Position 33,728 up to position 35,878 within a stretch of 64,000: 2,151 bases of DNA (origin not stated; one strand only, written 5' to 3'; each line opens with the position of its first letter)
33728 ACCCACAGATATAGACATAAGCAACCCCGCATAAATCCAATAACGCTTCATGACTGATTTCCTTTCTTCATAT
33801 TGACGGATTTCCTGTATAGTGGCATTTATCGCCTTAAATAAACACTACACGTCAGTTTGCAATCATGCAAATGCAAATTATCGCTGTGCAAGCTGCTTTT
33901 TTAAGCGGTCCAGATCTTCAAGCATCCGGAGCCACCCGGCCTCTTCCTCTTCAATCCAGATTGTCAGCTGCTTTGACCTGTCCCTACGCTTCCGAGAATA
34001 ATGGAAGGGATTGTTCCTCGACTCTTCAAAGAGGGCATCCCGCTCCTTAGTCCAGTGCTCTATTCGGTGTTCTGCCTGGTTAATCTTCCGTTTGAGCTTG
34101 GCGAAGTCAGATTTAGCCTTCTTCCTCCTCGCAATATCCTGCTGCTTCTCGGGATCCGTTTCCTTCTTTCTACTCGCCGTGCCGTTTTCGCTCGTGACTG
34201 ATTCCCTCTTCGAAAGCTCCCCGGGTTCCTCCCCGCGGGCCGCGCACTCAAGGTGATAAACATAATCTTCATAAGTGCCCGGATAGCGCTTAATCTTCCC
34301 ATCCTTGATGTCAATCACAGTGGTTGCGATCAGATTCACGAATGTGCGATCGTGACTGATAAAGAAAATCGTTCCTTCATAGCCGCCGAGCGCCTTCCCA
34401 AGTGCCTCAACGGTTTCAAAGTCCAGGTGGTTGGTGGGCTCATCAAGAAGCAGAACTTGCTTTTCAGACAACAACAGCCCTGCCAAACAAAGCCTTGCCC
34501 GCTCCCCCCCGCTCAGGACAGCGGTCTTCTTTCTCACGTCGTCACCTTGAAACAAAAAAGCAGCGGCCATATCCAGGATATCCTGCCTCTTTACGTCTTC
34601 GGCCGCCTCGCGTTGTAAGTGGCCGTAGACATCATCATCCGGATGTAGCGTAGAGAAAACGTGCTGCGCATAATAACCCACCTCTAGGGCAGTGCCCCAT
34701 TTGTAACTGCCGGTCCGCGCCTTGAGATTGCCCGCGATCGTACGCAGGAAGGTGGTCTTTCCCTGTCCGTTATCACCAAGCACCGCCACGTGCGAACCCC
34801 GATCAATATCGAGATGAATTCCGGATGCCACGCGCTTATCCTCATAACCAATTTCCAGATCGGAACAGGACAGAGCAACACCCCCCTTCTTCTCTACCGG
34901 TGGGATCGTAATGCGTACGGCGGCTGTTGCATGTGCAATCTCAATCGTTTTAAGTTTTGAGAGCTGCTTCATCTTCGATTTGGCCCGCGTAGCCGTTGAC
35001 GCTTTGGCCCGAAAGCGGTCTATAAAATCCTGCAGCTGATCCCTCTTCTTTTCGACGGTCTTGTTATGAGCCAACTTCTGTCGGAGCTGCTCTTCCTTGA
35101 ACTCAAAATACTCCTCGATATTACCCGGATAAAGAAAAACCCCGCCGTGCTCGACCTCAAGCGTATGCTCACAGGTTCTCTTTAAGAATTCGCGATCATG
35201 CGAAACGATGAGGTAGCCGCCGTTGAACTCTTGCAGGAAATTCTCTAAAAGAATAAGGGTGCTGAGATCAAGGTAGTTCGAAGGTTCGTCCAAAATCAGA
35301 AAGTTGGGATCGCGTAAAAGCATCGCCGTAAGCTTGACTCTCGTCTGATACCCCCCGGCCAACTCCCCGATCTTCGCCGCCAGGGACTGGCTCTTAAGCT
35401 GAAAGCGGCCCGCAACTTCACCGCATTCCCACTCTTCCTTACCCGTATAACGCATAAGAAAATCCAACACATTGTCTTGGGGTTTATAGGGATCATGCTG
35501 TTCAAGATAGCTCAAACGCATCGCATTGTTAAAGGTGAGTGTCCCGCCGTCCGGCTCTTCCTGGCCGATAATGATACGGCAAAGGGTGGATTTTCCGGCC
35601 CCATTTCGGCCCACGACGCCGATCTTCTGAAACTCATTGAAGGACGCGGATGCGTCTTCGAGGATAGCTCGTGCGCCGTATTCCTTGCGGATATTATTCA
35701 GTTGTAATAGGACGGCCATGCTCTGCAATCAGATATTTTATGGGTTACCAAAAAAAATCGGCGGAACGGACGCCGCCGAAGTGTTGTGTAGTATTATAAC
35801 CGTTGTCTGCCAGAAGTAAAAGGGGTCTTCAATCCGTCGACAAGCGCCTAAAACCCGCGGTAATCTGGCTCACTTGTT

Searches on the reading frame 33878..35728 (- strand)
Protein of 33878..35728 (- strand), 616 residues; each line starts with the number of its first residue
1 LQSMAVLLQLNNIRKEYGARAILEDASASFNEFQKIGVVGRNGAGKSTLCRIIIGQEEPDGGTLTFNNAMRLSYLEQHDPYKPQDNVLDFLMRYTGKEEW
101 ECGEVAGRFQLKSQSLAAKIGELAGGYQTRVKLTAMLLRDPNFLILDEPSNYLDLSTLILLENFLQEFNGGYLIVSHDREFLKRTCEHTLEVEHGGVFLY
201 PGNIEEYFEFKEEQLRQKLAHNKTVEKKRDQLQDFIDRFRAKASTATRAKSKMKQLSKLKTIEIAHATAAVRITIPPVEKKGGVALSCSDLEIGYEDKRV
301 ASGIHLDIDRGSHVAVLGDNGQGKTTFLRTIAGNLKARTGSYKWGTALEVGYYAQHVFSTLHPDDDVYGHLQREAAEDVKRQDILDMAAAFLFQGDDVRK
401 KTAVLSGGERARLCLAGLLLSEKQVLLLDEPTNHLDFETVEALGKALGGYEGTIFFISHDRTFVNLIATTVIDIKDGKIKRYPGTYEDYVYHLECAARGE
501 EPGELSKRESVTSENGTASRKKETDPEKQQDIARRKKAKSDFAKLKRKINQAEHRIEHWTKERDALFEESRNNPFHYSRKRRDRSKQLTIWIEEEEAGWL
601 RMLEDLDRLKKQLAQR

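Call 48: search_protein_families(library=pfam, proteins=[window:33878-35728:-], max_evalue=0.001)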
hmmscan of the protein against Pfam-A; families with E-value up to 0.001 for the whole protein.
window:33878-35728:- (616 aa): 12 families
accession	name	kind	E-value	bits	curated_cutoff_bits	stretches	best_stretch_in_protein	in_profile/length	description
PF00005.33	ABC_tran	-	5.5e-48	163.5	25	2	303-433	3-137/137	ABC transporter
PF12848.13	ABC_tran_Xtn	-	1.5e-21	76.7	25.9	1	190-266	1-77/85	ABC transporter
PF13304.12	AAA_21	-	9e-10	39.5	27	1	405-460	238-299/304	AAA domain, putative AbiEii toxin, Type IV TA system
PF02463.25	SMC_N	-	3.1e-08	33.8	40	0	404-467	136-205/220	RecF/RecN/SMC N terminal domain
PF13401.12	AAA_22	-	3.5e-06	27.8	27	0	311-440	5-101/130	AAA domain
PF01926.29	MMR_HSR1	-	3.5e-05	24.3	21.9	0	35-56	1-22/113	50S ribosome-binding GTPase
PF05729.18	NACHT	-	6.4e-05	23.3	26.7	0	314-338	3-27/167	NACHT domain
PF13555.12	AAA_29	-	6.6e-05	23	27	0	36-49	25-38/61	P-loop containing region of AAA domain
PF00931.28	NB-ARC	-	0.00018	21.3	23.5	0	31-56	16-41/248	NB-ARC domain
PF13191.12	AAA_16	-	0.0004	21.4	32.6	0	310-430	23-140/167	AAA ATPase domain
PF01935.23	DUF87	-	0.00049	20.7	23.2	0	304-336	14-48/220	Helicase HerA, central domain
PF02367.23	TsaE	-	0.0005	20.5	26.6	0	300-353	10-62/128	Threonylcarbamoyl adenosine biosynthesis protein TsaE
